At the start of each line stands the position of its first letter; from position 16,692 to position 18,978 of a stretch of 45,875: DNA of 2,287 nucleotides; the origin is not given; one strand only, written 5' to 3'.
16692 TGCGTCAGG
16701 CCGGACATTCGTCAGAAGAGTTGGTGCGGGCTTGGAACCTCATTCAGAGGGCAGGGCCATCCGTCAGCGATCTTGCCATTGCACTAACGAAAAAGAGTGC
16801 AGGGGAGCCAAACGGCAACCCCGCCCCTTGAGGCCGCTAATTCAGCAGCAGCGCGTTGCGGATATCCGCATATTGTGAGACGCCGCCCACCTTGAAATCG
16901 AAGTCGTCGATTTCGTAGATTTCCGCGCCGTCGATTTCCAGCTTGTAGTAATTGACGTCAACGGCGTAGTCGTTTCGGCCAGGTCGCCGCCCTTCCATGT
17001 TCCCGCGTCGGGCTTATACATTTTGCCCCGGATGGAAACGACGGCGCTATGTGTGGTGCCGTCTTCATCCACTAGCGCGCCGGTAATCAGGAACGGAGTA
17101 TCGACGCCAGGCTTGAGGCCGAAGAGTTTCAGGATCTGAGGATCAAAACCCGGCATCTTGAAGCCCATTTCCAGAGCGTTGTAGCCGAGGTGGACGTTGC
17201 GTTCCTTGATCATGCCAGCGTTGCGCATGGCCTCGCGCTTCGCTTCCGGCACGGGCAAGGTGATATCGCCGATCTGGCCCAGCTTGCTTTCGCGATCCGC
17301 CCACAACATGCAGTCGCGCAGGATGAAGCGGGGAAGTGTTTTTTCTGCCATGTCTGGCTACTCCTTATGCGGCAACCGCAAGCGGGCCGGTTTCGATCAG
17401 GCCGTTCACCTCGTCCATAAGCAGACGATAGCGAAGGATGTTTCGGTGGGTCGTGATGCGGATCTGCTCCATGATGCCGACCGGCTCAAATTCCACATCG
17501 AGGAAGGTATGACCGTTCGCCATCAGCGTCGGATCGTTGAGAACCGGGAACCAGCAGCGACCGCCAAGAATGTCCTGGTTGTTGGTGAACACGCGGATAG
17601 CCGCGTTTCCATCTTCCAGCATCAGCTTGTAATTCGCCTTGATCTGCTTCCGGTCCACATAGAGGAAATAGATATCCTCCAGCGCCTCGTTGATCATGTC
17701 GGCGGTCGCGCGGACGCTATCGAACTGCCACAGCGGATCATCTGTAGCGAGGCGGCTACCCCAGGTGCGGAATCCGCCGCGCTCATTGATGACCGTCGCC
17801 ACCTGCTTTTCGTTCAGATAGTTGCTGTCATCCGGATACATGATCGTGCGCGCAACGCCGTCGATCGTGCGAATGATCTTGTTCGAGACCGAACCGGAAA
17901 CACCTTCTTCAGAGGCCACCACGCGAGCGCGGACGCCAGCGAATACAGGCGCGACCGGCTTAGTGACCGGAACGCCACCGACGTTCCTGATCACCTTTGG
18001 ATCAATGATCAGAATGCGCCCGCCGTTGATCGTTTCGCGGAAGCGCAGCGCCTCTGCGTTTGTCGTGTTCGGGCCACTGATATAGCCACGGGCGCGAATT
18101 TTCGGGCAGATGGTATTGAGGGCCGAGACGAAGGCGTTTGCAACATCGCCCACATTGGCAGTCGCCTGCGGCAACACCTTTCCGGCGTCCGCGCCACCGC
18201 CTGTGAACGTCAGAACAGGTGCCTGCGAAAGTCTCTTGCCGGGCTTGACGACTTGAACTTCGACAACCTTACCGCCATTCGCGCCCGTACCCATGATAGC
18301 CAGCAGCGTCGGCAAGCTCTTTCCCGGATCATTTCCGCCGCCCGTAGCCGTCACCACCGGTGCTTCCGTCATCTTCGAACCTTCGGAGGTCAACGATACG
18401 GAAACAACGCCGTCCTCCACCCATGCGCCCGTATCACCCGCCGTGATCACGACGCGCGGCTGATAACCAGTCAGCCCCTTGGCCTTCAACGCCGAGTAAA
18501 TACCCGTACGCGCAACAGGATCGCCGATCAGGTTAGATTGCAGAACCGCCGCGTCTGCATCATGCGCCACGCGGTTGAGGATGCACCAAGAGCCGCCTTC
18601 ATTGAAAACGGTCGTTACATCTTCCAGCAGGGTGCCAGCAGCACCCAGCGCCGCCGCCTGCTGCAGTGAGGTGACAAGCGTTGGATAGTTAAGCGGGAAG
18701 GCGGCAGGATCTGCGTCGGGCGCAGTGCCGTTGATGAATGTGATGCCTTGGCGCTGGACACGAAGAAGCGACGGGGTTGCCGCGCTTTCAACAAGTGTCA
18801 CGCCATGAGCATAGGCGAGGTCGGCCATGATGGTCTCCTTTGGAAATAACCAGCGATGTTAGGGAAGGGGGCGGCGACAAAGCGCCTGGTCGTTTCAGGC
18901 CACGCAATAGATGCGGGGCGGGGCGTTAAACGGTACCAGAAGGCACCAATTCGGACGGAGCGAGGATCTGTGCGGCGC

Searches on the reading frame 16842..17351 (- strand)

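Call 38: search_protein_families(library=pfam, proteins=[window:16842-17351:-], max_evalue=0.001)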
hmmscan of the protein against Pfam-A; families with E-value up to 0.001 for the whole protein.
window:16842-17351:- (169 aa): 1 family
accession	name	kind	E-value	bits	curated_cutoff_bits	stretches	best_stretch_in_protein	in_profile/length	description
PF04985.20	Phage_tube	-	1.2e-24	87.4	22.4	1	10-132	3-126/165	Phage tail tube protein FII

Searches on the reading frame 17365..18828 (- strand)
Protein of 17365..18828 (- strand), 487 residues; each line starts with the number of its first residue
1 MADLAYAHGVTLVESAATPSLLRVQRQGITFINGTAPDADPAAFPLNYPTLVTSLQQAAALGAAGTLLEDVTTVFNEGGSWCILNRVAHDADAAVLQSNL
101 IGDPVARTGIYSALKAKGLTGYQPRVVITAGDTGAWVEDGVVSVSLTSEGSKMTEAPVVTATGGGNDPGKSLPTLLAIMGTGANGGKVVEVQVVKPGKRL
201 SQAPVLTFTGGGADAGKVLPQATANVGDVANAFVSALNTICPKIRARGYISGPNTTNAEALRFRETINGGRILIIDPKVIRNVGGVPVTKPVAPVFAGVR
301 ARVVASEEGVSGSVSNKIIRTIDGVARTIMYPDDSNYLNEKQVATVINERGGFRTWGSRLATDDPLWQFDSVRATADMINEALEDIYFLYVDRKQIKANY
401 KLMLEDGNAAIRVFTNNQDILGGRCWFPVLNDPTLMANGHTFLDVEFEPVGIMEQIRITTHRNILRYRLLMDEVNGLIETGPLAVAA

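Call 38: search_protein_families(library=pfam, proteins=[window:17365-18828:-], max_evalue=0.001)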
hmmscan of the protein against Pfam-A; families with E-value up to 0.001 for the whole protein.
window:17365-18828:- (487 aa): 2 families
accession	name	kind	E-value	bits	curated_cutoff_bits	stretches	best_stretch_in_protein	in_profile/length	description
PF04984.19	Phage_sheath_1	-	3.1e-08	34.1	31.4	1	219-359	25-166/168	Phage tail sheath protein subtilisin-like domain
PF17482.7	Phage_sheath_1C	-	0.00015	22.2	26.9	0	362-460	1-101/104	Phage tail sheath C-terminal domain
